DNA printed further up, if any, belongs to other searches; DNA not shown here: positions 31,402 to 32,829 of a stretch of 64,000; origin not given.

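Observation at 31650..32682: C-terminal alpha/beta-hydrolase (lipase/esterase-like) domain on the giant protein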

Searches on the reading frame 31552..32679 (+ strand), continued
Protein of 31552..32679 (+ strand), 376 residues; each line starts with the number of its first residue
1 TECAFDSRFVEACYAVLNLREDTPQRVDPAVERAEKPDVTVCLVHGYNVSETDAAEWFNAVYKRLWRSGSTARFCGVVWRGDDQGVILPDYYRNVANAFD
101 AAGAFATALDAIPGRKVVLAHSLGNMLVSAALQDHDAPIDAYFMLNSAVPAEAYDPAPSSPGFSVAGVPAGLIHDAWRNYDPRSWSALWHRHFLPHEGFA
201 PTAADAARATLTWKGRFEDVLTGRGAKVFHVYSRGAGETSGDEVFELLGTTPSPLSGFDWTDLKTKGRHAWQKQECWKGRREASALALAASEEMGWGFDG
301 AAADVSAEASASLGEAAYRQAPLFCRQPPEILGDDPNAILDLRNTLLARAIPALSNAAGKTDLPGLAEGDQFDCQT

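Call 80: search_protein_families(library=pfam, alignment_id=A3, max_evalue=0.01)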
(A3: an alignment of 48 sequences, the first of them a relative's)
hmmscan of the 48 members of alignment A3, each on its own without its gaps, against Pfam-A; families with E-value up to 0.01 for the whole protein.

A. member 1, P0001 (541 aa): 2 families
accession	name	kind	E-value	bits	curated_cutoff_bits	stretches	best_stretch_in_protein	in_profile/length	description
PF05990.18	DUF900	-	2.5e-05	24.3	20.5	1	156-248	23-115/232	Alpha/beta hydrolase of unknown function (DUF900)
PF12697.13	Abhydrolase_6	-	0.0044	18.1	26.3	1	157-340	3-169/217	Alpha/beta hydrolase family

B. families by the number of members that match (of 48 scanned): 9 families
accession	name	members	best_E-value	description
PF12697.13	Abhydrolase_6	29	4.6e-08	Alpha/beta hydrolase family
PF05990.18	DUF900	25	4.8e-07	Alpha/beta hydrolase of unknown function (DUF900)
PF06821.19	Ser_hydrolase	4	0.00021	Serine hydrolase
PF00561.26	Abhydrolase_1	2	2.6e-05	alpha/beta hydrolase fold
PF12146.15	Hydrolase_4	2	0.00041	Serine aminopeptidase, S33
PF20464.3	MmeI_N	1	3.9e-14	MmeI, N-terminal domain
PF06259.18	Abhydrolase_8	1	0.00041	Alpha/beta hydrolase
PF07819.20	PGAP1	1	0.00062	PGAP1-like alpha/beta domain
PF05057.20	DUF676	1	0.0017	Putative serine esterase (DUF676)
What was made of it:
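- On Alpha/beta-hydrolase superfamily: Relatives do pass for DUF900 (call 80).
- Closest known: Type VI lipase effectors Tle1-4 with Tli immunity proteins. Different: The hits are Abhydrolase_6 and a partial DUF900 (call 80).
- Closest known: Pfam DUF900. Same: P0001 scores 24.3 bits against a cut-off of 20.5 (call 80).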
